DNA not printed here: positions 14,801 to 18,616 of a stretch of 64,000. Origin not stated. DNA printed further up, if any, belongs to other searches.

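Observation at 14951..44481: Four paralogous giant nonaheme c-type cytochromes with swapped N-terminal domains and poly-Thr linkers, all on one strand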

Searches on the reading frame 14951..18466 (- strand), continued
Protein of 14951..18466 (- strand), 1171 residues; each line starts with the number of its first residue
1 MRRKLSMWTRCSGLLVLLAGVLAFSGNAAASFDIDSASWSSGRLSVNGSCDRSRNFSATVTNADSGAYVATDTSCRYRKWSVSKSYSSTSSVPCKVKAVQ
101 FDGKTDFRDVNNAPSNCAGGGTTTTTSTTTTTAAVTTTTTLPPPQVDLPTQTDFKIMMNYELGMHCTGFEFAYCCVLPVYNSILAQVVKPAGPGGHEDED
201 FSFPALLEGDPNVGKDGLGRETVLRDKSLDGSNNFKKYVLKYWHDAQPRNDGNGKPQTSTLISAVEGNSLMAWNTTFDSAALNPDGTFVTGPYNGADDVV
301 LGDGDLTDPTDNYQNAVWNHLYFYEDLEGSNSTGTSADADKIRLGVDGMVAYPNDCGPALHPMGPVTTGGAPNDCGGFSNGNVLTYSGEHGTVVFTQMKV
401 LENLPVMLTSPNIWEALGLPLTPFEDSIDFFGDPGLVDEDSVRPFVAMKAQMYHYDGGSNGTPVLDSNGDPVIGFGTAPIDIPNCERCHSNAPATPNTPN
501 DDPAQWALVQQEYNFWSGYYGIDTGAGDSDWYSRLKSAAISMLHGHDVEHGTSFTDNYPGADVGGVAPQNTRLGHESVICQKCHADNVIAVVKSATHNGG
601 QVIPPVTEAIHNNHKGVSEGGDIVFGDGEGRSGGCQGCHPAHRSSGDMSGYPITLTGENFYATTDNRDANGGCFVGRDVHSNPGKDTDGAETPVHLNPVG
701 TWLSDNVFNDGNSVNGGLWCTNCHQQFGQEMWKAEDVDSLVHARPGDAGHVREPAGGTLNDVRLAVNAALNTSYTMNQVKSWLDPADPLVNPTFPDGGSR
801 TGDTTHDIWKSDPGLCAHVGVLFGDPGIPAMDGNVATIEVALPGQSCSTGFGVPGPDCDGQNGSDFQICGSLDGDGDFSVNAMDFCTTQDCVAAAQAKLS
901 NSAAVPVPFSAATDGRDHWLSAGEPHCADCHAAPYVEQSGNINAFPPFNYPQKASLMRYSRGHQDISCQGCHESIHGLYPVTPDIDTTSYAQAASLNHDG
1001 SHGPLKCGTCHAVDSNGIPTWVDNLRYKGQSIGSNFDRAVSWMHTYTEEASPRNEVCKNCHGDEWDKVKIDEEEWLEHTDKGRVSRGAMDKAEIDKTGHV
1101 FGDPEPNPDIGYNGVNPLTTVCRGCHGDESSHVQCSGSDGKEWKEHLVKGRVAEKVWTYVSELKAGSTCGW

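Call 44: search_solved_structures(query=A2, max_evalue=1, show_alignments=3)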
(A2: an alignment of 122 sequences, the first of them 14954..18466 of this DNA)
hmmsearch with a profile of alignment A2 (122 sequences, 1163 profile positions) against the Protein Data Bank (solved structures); distinct sequences matched with E-value up to 1: 0.

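Call 53: predict_structure(alignment_id=A2)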
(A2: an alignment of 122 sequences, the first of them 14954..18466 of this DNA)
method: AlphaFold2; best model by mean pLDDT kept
length: 1171 residues; sequences in the alignment: 122
mean_pLDDT: 80.9   pTM: 0.81
mean pLDDT of the five models: 80.9, 80.1, 79.9, 76.1, 75.3
residues with pLDDT >= 90: 417; 70-90: 537; 50-70: 127; < 50: 90
segments of 3 or more residues with pLDDT < 50: 1-29, 118-142, 164-174, 194-198, 422-427, 952-958
pLDDT, mean of each block of 10 residues (from residue 1): 37 41 38 92 94 79 92 87 93 92 88 68 32 33 62 87 46 54 87 52 87 87 94 95 81 72 59 82 92 90 91 85 88 89 92 85 81 88 87 79 77 80 51 76 79 94 93 80 80 93 95 92 91 88 89 87 77 76 63 79 78 88 91 77 74 88 85 55 66 87 86 66 84 85 89 90 94 95 94 94 89 79 83 84 91 86 88 82 79 90 86 67 63 80 59 50 77 59 75 86 84 90 89 92 89 90 92 91 90 94 87 88 90 95 93 94 95 92
secondary structure, 60 per line:
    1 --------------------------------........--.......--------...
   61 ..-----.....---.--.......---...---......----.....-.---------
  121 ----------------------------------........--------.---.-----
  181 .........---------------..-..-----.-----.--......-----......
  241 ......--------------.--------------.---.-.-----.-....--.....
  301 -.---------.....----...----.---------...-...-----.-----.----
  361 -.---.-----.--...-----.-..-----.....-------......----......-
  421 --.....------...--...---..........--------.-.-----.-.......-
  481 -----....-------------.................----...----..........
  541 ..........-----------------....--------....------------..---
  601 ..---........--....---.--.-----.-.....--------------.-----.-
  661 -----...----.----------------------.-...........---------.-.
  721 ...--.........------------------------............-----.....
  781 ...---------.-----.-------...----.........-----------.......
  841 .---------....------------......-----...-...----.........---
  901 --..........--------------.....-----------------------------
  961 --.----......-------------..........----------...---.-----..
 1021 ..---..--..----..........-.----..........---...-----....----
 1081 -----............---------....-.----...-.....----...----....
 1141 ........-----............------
elements in order (helices of 4 or more, strands of 3 or more residues): E33-40 E43-49 E58-62 E68-72 E79-85 E95-100 E105-109 E155-162 E181-189 E224-229 E235-246 E290-293 E296-300 H313-316 E321-323 E342-344 E392-396 E404-409 E414-419 H423-427 E445-454 E473-479 H486-489 H503-519 H531-550 H568-571 H580-583 H606-613 H634-638 H698-708 H720-723 H726-734 H759-770 H776-783 H814-822 E834-841 E851-854 E867-872 E878-880 E882-884 H889-897 E903-908 H909-912 H927-930 H968-973 H987-996 H1036-1045 H1052-1061 H1073-1076 H1086-1097 H1121-1125 H1137-1148 H1154-1165

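Call 57: fold_search(model_id=the predicted structure, library=pdb)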
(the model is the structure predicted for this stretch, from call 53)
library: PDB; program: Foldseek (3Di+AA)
matches with E <= 10: 1016; with E <= 0.001: 0
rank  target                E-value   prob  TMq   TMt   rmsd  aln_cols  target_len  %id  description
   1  8fk7_A                5.9e-03  1.00  0.06  0.35   5.1        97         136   18  Structure of the Pyrobaculum calidifontis flagellar-like archaeal type IV pilus (released 2023-06-28)
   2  6xi3                  2.3e-02  0.11  0.06  0.16  38.8       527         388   11  Crystal structure of tetra-tandem repeat in extending region of large adhesion protein (released 2020-10-14)
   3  2yn5_B                2.4e-02  0.33  0.05  0.20  20.2       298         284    9  Structural insight into the giant calcium-binding adhesin SiiE: implications for the adhesion of Salmonella enterica t (released 2013-04-03)
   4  2yn3_C                2.8e-02  0.44  0.05  0.20  22.6       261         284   10  Structural insight into the giant calcium-binding adhesin SiiE: implications for the adhesion of Salmonella enterica t (released 2013-04-03)
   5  2yn5_A                3.5e-02  0.33  0.06  0.20  20.9       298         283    9  Structural insight into the giant calcium-binding adhesin SiiE: implications for the adhesion of Salmonella enterica t (released 2013-04-03)
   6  6efz_A                3.7e-02  0.54  0.06  0.21  20.8       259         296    8  Crystal Structure of DIP-Theta Ig1-3 (released 2018-11-28)
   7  2yn3_A                3.9e-02  0.35  0.06  0.21  19.2       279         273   10  Structural insight into the giant calcium-binding adhesin SiiE: implications for the adhesion of Salmonella enterica t (released 2013-04-03)
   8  8oq3_A                4.8e-02  0.12  0.07  0.06  24.9       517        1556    7  Structure of methylamine treated human complement C3 (released 2024-02-21)
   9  6nrq_D                5.3e-02  1.00  0.06  0.55   3.4        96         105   10  Crystal structure of Dpr10 IG1 bound to DIP-alpha IG1 (released 2019-02-06)
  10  6eg1_C                5.6e-02  0.47  0.06  0.26  18.8       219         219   11  Crystal structure of Dpr2 Ig1-Ig2 in complex with DIP-Theta Ig1-Ig3 (released 2018-11-28)
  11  6eg1_B                6.5e-02  0.30  0.06  0.22  20.4       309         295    9  Crystal structure of Dpr2 Ig1-Ig2 in complex with DIP-Theta Ig1-Ig3 (released 2018-11-28)
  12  5eo9_B                7.7e-02  1.00  0.06  0.31   3.4        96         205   10  Crystal Structure of the complex of Dpr6 Domain 1 bound to DIP-alpha Domain 1+2 (released 2016-01-06)
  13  3c6l_F                7.7e-02  0.41  0.08  0.31  23.9       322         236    6  Crystal structure of mouse MHC class II I-Ab/3K peptide complexed with mouse TCR 2W20 (released 2008-04-29)
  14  9flp_A                7.7e-02  0.04  0.05  0.06  48.0       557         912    9  CryoEM structure of the neck (1403-2314) in the grappling hook protein A (GhpA) in the bacterium Aureispira sp. CCB-QB (released 2024-10-16)
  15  9cqa_F                8.1e-02  0.18  0.06  0.22  14.6       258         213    9  Structure of antibody 1G1 bound to the central conserved region of RSV G (released 2025-02-19)
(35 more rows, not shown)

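Call 81: search_protein_families(library=pfam, alignment_id=A1, max_evalue=0.001)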
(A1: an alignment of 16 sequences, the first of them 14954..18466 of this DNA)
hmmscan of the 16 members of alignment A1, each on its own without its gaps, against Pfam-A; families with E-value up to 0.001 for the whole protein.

A. member 1, window:14954-18466:- (1171 aa): 4 families
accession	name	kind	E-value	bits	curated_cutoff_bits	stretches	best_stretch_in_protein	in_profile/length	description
PF14522.11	Cytochrome_C7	-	1.5e-09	38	24.8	0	921-1011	8-66/67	Cytochrome c7 and related cytochrome c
PF22113.1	Mtrc-MtrF_II-IV_dom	-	1.4e-05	25.2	30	0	1004-1069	81-137/176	Outer membrane cytochrome MtrC/MtrF-like, domains II/IV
PF02085.21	Cytochrom_CIII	-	0.00041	21.1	22.9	0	989-1065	16-86/101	Class III cytochrome C family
PF14537.11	Cytochrom_c3_2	-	0.0006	20.7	25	0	926-1013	8-66/79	Cytochrome c3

B. families by the number of members that match (of 16 scanned): 11 families
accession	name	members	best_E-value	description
PF14522.11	Cytochrome_C7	16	6.3e-10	Cytochrome c7 and related cytochrome c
PF22113.1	Mtrc-MtrF_II-IV_dom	9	2e-07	Outer membrane cytochrome MtrC/MtrF-like, domains II/IV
PF02085.21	Cytochrom_CIII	6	0.0001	Class III cytochrome C family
PF17963.7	Big_9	3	7.2e-17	Bacterial Ig domain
PF17803.7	Cadherin_4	3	3.1e-14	Bacterial cadherin-like domain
PF17892.7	Cadherin_5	3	8.3e-13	Cadherin-like domain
PF14537.11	Cytochrom_c3_2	3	2e-07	Cytochrome c3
PF00801.26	PKD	2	2.1e-07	PKD domain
PF18911.6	PKD_4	2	0.00016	PKD domain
PF00404.24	Dockerin_1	1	0.00029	Dockerin type I domain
PF16403.11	Bact_surface_Ig-like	1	0.00088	Bacterial surface protein, Ig-like domain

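Call 86: search_protein_representatives(alignment_id=A1)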
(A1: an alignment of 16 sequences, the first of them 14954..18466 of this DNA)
Query: 16 sequences, 1119 profile positions. Proteins with E-value up to 0.001 (for the whole library): 528; up to 1e-10: 308; up to 1e-30: 142. The best 150 are listed.
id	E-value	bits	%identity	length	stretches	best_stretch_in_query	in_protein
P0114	0.0e+00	1710.5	-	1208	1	40-1119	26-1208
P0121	0.0e+00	1549.6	-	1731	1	99-1119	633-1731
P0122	0.0e+00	1309.8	-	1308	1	78-1119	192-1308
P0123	0.0e+00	1070.9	-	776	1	466-1119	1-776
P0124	0.0e+00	1015.6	-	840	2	343-764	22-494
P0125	2.6e-286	969.7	-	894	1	57-727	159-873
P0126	9.8e-250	848.6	-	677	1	481-1119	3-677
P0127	3.8e-248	843.3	-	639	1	336-868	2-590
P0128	1.3e-230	785.3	-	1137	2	9-765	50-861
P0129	2.1e-228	777.9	-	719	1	40-571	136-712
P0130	5.3e-225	766.7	-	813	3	272-755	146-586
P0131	1.3e-222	758.7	-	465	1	653-1119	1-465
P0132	8.8e-202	689.8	-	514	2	803-1119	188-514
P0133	2.1e-197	675.3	-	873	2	53-579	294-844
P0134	1.7e-193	662.3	-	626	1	106-571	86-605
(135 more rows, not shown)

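Call 87: find_encoding_contigs(protein=P0033, flank=10000, max_places=1)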
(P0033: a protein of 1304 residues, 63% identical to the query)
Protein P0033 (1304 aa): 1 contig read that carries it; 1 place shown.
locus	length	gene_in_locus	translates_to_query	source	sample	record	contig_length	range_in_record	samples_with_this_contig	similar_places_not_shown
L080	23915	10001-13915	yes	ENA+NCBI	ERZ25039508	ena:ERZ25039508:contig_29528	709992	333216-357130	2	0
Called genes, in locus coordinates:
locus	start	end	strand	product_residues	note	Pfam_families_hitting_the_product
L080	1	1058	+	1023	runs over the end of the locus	PF00873:ACR_tran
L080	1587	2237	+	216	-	-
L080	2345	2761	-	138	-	PF04828:GFA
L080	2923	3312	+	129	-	PF00581:Rhodanese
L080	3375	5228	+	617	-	PF00672:HAMP (faint), PF13426:PAS_9 (faint)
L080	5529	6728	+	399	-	PF00291:PALP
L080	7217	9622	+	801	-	-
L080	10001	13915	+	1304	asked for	PF17803:Cadherin_4, PF17892:Cadherin_5, PF17963:Big_9, PF14522:Cytochrome_C7 (faint), PF22113:Mtrc-MtrF_II-IV_dom (faint)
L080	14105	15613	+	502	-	PF13145:Rotamase_2, PF13616:Rotamase_3, PF00639:Rotamase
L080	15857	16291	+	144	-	-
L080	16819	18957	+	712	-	PF07732:Cu-oxidase_3, PF07731:Cu-oxidase_2, PF00041:fn3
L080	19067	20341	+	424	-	PF19335:HMBD, PF25967:RND-MFP_C (weak), PF25975:CzcB_C, PF25989:YknX_C (weak)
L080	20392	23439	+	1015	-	PF00873:ACR_tran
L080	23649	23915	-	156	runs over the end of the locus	PF09832:DUF2059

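Call 88: find_encoding_contigs(protein=P0100, flank=10000, max_places=1)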
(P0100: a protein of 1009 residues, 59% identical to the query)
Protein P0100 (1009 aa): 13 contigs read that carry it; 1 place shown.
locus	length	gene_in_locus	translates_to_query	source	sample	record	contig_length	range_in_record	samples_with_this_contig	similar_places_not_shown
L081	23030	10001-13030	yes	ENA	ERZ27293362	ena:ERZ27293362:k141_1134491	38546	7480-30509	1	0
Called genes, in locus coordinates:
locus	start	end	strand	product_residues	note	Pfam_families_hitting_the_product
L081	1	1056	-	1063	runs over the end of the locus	PF00873:ACR_tran, PF03176:MMPL (faint)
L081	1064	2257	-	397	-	PF25919:BSH_CusB, PF25973:BSH_CzcB, PF25869:3HB_CusB, PF25954:Beta-barrel_RND_2, PF25975:CzcB_C, PF25989:YknX_C (weak)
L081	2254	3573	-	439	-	PF02321:OEP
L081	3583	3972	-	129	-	PF13115:YtkA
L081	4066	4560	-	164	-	PF17775:YchJ_M-like, PF02810:SEC-C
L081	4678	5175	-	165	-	-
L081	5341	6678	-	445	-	PF00072:Response_reg, PF00158:Sigma54_activat, PF14532:Sigma54_activ_2, PF07724:AAA_2 (weak), PF00004:AAA (weak), PF07728:AAA_5, PF25601:AAA_lid_14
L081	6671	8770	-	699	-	PF00989:PAS (weak), PF08448:PAS_4, PF00512:HisKA, PF02518:HATPase_c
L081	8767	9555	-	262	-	PF22113:Mtrc-MtrF_II-IV_dom (faint), PF14522:Cytochrome_C7 (faint), PF09699:Paired_CXXCH_1 (faint)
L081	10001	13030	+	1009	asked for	PF14522:Cytochrome_C7 (faint), PF14537:Cytochrom_c3_2 (faint), PF22113:Mtrc-MtrF_II-IV_dom (faint)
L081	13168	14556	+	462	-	PF13624:SurA_N_3 (faint), PF13145:Rotamase_2, PF13616:Rotamase_3, PF00639:Rotamase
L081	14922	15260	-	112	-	PF02452:PemK_toxin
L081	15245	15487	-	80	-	-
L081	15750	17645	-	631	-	PF00474:SSF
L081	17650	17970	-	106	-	PF04341:DUF485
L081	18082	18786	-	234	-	PF00929:RNase_T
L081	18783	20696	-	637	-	PF00027:cNMP_binding (weak), PF00571:CBS, PF03445:DUF294, PF10335:DUF294_C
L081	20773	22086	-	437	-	PF02321:OEP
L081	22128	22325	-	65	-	PF00873:ACR_tran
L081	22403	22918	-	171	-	PF02417:Chromate_transp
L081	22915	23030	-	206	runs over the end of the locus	PF02417:Chromate_transp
